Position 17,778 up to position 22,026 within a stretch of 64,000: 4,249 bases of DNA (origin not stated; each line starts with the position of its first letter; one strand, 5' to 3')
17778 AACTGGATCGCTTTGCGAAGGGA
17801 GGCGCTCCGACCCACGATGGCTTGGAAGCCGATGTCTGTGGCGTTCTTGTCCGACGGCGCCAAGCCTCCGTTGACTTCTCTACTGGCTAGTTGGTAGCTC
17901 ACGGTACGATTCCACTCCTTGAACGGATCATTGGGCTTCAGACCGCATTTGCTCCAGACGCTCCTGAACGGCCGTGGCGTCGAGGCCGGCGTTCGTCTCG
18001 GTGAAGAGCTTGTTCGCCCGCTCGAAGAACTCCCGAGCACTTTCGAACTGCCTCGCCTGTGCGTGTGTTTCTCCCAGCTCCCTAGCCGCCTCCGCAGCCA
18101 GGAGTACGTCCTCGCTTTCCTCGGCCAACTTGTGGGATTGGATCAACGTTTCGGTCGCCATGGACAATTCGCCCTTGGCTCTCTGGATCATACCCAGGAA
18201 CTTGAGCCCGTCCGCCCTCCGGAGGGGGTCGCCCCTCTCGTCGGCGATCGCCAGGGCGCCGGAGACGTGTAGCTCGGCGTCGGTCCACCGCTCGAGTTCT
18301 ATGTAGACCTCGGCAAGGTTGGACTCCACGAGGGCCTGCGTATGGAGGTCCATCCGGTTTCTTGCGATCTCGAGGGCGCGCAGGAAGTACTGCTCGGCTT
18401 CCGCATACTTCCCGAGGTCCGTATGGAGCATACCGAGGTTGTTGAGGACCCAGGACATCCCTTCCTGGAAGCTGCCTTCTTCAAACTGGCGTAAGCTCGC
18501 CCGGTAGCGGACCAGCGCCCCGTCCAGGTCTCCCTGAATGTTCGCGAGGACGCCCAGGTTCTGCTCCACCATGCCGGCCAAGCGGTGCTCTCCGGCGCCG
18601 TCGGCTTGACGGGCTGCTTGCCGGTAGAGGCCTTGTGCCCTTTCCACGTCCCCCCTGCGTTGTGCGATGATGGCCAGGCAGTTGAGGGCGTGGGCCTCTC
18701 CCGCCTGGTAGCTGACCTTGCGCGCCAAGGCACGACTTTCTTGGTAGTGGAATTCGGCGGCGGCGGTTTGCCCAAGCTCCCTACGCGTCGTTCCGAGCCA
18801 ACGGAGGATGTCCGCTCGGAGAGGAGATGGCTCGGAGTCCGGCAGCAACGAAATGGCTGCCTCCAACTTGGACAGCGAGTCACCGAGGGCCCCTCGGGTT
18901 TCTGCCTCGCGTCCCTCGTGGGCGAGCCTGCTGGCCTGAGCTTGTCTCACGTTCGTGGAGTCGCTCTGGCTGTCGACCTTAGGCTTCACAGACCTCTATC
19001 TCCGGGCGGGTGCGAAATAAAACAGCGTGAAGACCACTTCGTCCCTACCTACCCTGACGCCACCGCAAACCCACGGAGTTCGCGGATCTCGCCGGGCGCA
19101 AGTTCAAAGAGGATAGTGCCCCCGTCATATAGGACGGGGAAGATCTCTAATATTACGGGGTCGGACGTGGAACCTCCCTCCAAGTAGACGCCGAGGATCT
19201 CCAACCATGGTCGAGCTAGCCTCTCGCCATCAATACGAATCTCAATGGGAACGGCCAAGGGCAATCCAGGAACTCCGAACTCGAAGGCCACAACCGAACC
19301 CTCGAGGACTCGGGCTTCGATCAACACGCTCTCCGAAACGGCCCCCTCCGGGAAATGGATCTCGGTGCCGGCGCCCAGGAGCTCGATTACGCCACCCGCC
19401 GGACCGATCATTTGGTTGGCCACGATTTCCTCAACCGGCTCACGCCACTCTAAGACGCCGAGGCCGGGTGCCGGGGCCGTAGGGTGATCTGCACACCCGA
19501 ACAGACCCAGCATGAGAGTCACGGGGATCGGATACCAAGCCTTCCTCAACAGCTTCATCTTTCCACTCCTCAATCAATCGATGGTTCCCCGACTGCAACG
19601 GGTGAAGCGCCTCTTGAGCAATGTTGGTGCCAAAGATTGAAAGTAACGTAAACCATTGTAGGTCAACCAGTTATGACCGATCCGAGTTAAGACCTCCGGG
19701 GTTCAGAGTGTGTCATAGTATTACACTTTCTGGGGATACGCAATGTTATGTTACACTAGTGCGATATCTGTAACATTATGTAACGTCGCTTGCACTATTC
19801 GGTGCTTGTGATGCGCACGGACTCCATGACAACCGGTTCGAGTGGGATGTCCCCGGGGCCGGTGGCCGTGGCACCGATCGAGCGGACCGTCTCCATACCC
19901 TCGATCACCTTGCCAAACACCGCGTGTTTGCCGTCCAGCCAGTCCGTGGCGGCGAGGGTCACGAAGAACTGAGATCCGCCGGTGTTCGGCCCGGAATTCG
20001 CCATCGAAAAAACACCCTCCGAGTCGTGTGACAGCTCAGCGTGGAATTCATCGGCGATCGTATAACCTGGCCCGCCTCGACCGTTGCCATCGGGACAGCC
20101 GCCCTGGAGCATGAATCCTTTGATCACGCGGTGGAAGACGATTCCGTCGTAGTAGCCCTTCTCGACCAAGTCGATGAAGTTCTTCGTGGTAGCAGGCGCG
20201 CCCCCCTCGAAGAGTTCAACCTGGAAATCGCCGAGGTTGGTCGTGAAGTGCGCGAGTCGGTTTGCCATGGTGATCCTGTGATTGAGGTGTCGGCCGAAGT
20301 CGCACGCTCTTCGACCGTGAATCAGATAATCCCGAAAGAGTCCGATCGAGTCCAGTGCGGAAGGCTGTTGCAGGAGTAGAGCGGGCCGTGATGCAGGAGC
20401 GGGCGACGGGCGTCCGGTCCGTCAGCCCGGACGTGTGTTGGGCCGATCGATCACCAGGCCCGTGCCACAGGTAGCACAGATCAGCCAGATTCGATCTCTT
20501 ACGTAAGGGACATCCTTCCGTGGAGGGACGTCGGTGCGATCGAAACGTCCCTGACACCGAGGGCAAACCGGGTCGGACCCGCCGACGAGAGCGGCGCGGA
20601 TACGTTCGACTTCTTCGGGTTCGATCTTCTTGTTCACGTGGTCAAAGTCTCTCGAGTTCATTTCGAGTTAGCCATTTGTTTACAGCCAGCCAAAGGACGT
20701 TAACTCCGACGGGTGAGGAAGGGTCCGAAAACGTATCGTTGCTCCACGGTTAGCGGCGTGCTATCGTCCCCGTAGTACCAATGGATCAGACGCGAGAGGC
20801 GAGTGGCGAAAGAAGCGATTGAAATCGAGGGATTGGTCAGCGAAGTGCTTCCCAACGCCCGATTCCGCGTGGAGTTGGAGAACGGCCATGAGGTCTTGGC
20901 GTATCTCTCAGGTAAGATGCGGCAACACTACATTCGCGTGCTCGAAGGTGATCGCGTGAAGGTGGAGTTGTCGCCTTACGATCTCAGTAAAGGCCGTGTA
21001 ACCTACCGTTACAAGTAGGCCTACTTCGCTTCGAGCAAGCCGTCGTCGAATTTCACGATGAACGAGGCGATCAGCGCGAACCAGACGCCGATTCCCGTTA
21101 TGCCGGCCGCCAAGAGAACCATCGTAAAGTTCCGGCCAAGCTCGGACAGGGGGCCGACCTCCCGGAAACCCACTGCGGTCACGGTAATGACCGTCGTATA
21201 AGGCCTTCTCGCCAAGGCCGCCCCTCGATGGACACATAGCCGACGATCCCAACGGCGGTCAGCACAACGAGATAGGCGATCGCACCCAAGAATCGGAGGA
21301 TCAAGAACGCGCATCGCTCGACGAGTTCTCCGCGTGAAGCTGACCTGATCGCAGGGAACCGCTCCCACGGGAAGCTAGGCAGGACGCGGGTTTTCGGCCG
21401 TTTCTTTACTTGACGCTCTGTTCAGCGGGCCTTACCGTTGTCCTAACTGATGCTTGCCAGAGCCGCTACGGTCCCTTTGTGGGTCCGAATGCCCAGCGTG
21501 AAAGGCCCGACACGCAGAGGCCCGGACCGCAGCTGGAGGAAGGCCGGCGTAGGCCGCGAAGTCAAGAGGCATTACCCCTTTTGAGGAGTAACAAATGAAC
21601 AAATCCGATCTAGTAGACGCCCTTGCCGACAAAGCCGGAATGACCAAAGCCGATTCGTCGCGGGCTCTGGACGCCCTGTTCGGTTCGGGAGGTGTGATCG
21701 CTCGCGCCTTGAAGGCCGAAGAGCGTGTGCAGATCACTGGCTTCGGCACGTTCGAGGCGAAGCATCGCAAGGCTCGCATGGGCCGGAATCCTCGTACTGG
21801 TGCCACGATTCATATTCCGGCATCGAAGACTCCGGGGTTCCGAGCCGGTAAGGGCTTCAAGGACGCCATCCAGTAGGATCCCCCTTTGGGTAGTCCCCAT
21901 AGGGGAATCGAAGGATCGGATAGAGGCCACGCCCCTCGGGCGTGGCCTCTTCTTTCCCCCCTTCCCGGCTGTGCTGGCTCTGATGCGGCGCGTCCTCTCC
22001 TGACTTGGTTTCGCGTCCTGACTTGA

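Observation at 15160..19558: Four-gene module: lipoprotein / TPR / sensor-less sigma-54 activator / TPR-HD-GYP, apparently self-driven from the sigma-54 promoter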

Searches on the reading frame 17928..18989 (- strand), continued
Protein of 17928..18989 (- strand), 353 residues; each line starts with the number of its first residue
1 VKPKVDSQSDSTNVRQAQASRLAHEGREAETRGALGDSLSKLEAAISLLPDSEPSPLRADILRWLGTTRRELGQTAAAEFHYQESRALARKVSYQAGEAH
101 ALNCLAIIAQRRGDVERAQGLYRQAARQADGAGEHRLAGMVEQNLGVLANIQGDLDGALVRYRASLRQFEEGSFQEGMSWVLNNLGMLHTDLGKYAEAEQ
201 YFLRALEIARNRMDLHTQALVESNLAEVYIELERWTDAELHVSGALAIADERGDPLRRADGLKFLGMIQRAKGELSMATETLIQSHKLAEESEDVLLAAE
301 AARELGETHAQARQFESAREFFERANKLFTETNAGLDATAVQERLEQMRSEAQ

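Call 23: find_related_loci(query=A1, collection=genome_contigs, flank=6000)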
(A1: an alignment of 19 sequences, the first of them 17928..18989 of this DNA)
Query A1 (353 aa) in genome_contigs; peptide patterns used: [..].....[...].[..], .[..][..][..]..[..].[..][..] (x = any residue, [..] = any of these).
172 stretches matched a pattern; 149 encode a relative of the query (tblastn E <= 1e-3); the best 80 are kept; 78 distinct loci.
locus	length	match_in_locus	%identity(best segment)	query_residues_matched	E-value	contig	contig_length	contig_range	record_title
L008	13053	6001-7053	87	1-351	0e+0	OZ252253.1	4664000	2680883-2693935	MAG: Longimicrobiales bacterium isolate 06048559-b685-4564-8c5e-4a77601f0fd8 genome assembly, chromosome: 1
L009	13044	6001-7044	86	6-353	0e+0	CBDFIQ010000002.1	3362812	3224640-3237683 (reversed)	MAG: Longimicrobiales bacterium isolate 5dc54ac6-8f59-47ea-946d-6c49d2011641 genome assembly, contig: contig_2, whole ge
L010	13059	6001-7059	75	1-353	2e-171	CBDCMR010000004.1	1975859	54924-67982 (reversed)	MAG: Longimicrobiales bacterium isolate 15054db9-509a-47bb-9008-d5a6df8650c5 genome assembly, contig: contig_4, whole ge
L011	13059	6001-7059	70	1-353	3e-158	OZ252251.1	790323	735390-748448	MAG: Longimicrobiales bacterium isolate 46febe96-b3b4-4271-9ea5-aa9cab44c421 genome assembly, chromosome: 1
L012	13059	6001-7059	69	1-353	4e-154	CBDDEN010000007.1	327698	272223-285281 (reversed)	MAG: Longimicrobiales bacterium isolate 39b69aeb-8238-4d97-8a7e-e217078665d9 genome assembly, contig: contig_7, whole ge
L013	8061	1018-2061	58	1-348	2e-118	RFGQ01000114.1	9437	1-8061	MAG: Gemmatimonadetes bacterium isolate J028 k99_231300, whole genome shotgun sequence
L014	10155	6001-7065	52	1-352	3e-94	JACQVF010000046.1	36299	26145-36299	MAG: Gemmatimonadetes bacterium isolate NC_groundwater_1456_Ag_S-0.65um_69_46 S_p65_S5_coassembly_k141_2541866, whole ge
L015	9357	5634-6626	50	18-348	1e-93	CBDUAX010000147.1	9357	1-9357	MAG TPA_asm: uncultured bacterium isolate ERR2431952_binner23_Refined_41 genome assembly, contig: ERZ23880211.6949, whol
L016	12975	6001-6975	52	26-350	1e-92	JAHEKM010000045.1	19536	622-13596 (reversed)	MAG: Gemmatimonadetes bacterium isolate Ww583 NODE_7660_length_19536_cov_3.942570, whole genome shotgun sequence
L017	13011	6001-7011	51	16-352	2e-92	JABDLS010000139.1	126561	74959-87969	MAG: Gemmatimonadetes bacterium isolate SS_bin_81 k127_2718235, whole genome shotgun sequence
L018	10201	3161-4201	48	1-348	2e-92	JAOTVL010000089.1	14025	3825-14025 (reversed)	MAG: Gemmatimonadota bacterium isolate 13_May_SF_Bin45 13_May_SF_Bin45_scaffold_3450_c1, whole genome shotgun sequence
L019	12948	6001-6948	52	37-352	3e-92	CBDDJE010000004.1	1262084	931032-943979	MAG: Longimicrobiales bacterium isolate 6353df98-31e2-49de-988c-97e44199e14f genome assembly, contig: contig_4, whole ge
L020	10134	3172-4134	52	22-342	3e-90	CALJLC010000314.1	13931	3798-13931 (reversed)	MAG TPA_asm: uncultured Gemmatimonadales bacterium isolate SRR7515933_bin.131_CONCOCT_v1.1_MAG genome assembly, contig:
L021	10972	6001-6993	50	16-346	4e-88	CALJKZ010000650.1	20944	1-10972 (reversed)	MAG TPA_asm: uncultured Gemmatimonadales bacterium isolate SRR7515930_bin.34_CONCOCT_v1.1_MAG genome assembly, contig: E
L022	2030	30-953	52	38-345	1e-91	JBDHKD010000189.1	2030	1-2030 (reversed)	MAG: Gemmatimonadota bacterium isolate BHB10-38_Bin_112 BHB10-38_Bin_112_scaffold_479338, whole genome shotgun sequence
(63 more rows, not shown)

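Call 74: search_protein_families(library=padloc, proteins=[window:17928-18989:-], max_evalue=0.001)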
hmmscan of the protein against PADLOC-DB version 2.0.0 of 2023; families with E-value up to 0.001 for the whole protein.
window:17928-18989:- (353 aa): 2 families
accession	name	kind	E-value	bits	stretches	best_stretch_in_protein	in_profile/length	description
PDLC01169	TPR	-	6.9e-14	49.8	2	144-250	114-219/252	TPR repeats containing protein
PDLC01171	TPR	-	7.4e-13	46.3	1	134-326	136-321/504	TPR repeats containing protein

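Call 77: predict_structure(alignment_id=A1)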
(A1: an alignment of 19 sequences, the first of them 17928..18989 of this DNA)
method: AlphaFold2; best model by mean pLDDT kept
length: 353 residues; sequences in the alignment: 19
mean_pLDDT: 95.2   pTM: 0.90
mean pLDDT of the five models: 95.2, 95.1, 94.8, 94.7, 94.3
residues with pLDDT >= 90: 333; 70-90: 10; 50-70: 6; < 50: 4
segments of 3 or more residues with pLDDT < 50: 1-4
pLDDT, mean of each block of 10 residues (from residue 1): 53 91 97 95 97 95 98 95 99 98 98 96 96 92 97 96 97 96 98 97 98 96 98 97 98 95 99 98 98 97 98 97 98 95 94 80
secondary structure, 60 per line:
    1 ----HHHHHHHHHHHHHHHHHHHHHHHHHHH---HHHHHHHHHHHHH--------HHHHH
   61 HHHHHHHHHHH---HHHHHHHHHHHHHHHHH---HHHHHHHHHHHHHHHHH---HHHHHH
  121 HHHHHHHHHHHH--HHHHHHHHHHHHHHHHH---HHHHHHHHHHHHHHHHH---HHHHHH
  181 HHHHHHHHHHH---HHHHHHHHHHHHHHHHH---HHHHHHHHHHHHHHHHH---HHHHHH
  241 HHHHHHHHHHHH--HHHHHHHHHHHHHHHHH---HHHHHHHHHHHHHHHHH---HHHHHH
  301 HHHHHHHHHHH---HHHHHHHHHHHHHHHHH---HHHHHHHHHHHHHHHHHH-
elements in order: H5-31 H35-47 H56-71 H75-91 H95-111 H115-132 H135-151 H155-171 H175-191 H195-211 H215-231 H235-252 H255-271 H275-291 H295-311 H315-331 H335-352
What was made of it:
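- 17928..18989 (-): T: cytoplasmic stand-alone TPR protein. It is an LGN/Pins-like superhelix of about eight TPRs with an invariant Asn ladder (N103, N144, N184, N224). AF2 model with pLDDT 95.2 and pTM 0.90, 17 helices (call 77).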

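Call 79: fold_search(model_id=the predicted structure, library=pdb)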
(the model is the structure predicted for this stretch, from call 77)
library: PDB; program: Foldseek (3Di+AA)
matches with E <= 10: 1344; with E <= 0.001: 258
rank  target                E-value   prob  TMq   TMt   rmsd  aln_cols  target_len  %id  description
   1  5a7d_G                1.1e-11  1.00  0.43  0.44  10.6       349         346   22  Tetrameric assembly of LGN with Inscuteable (released 2016-08-03)
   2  5a7d_F                1.6e-11  1.00  0.42  0.43  11.1       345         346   23  Tetrameric assembly of LGN with Inscuteable (released 2016-08-03)
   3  5a7d_H                1.8e-11  1.00  0.42  0.43  11.1       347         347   22  Tetrameric assembly of LGN with Inscuteable (released 2016-08-03)
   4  4a1s_B                2.0e-11  1.00  0.46  0.48   9.3       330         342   23  Crystallographic structure of the Pins:Insc complex (released 2012-03-28)
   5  5a7d_D                2.1e-11  1.00  0.44  0.44  10.7       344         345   22  Tetrameric assembly of LGN with Inscuteable (released 2016-08-03)
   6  5a7d_B                3.6e-11  1.00  0.43  0.43  10.8       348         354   23  Tetrameric assembly of LGN with Inscuteable (released 2016-08-03)
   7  4a1s_A                4.7e-11  1.00  0.47  0.48   9.2       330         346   23  Crystallographic structure of the Pins:Insc complex (released 2012-03-28)
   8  5a7d_C                4.9e-11  1.00  0.44  0.44  10.7       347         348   22  Tetrameric assembly of LGN with Inscuteable (released 2016-08-03)
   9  3sf4_C                7.8e-11  1.00  0.48  0.48  10.2       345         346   20  Crystal structure of the complex between the conserved cell polarity proteins Inscuteable and LGN (released 2011-11-23)
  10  4wne_A                1.2e-10  1.00  0.52  0.55   8.2       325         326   21  Crystal structure of the TPR domain of LGN in complex with Frmpd4/Preso1 at 2.0 Angstrom resolution (released 2015-09-16)
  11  3sf4_A                1.4e-10  1.00  0.47  0.47  10.5       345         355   20  Crystal structure of the complex between the conserved cell polarity proteins Inscuteable and LGN (released 2011-11-23)
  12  6hc2_C                1.6e-10  1.00  0.50  0.48   9.3       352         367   20  Crystal structure of NuMA/LGN hetero-hexamers (released 2019-05-29)
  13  6hc2_S                1.7e-10  1.00  0.49  0.48   9.3       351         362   20  Crystal structure of NuMA/LGN hetero-hexamers (released 2019-05-29)
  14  4g2v_A                2.4e-10  1.00  0.52  0.56   8.3       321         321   21  Structure complex of LGN binding with FRMPD1 (released 2013-01-23)
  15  6hc2_A                2.5e-10  1.00  0.49  0.48   9.4       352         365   20  Crystal structure of NuMA/LGN hetero-hexamers (released 2019-05-29)
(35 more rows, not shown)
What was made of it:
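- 17928..18989 (-): The top 24 Foldseek PDB hits are LGN/Pins TPR domains bound to extended peptides (call 79).
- Closest known: LGN/Pins. Same: It is the best structural match to T: the top 24 PDB hits, 20-23% identity, eight TPRs (call 79).
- Closest known: RRNPP peptide sensors. Same: Phage Rap bound to pheromone is among the structural hits (call 79).
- T has an LGN/Pins-like fold (calls 77, 79).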

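Call 80: search_protein_representatives(alignment_id=A1)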
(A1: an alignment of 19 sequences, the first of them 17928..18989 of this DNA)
Query: 19 sequences, 356 profile positions. Proteins with E-value up to 0.001 (for the whole library): 288211; up to 1e-10: 111523; up to 1e-30: 6336. The best 150 are listed.
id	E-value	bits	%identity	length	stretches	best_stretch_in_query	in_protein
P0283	1.8e-162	556.8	-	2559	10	14-293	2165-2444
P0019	1.6e-141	487.8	-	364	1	2-351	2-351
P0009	2.4e-132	457.6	-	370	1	3-353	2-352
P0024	1.3e-130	452.0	-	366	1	11-353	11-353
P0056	1.6e-130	451.7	-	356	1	6-354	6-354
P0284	5.0e-122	423.7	-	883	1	12-352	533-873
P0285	1.1e-121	422.6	-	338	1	19-349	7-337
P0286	1.4e-121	422.2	-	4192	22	113-332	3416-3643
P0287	7.3e-115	400.1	-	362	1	11-352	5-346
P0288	5.6e-111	387.4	-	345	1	12-351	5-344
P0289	7.3e-111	387.0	-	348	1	17-350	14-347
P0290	6.4e-109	380.6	-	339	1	17-350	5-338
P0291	7.2e-107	373.8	-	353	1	9-349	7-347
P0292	1.4e-105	369.6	-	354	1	13-351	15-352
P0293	3.6e-105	368.3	-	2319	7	8-339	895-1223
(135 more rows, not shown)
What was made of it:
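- Tried and rejected: It says nothing useful about distribution (call 80).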

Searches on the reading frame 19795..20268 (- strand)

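Call 76: search_protein_families(library=pfam, proteins=[window:19795-20268:-], max_evalue=0.001)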
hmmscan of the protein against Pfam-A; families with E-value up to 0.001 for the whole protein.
window:19795-20268:- (157 aa): 1 family
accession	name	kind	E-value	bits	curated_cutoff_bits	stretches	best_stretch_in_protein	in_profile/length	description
PF00160.26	Pro_isomerase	-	6.7e-50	169.9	21.7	1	7-152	3-158/159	Cyclophilin type peptidyl-prolyl cis-trans isomerase/CLD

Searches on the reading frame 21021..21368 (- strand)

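Call 76: search_protein_families(library=pfam, proteins=[window:21021-21368:-], max_evalue=0.001)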
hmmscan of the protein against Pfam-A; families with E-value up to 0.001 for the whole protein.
window:21021-21368:- (115 aa): 1 family
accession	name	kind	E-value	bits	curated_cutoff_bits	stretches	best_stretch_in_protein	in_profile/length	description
PF07885.22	Ion_trans_2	-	1.7e-05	25.1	22.5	1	57-105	30-78/79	Ion channel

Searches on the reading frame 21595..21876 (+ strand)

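Call 76: search_protein_families(library=pfam, proteins=[window:21595-21876:+], max_evalue=0.001)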
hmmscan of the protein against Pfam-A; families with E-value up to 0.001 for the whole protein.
window:21595-21876:+ (93 aa): 1 family
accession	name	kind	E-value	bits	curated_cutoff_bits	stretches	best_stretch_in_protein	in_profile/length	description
PF00216.26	Bac_DNA_binding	-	2.7e-31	108.1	22.4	1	1-92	1-89/90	Bacterial DNA-binding protein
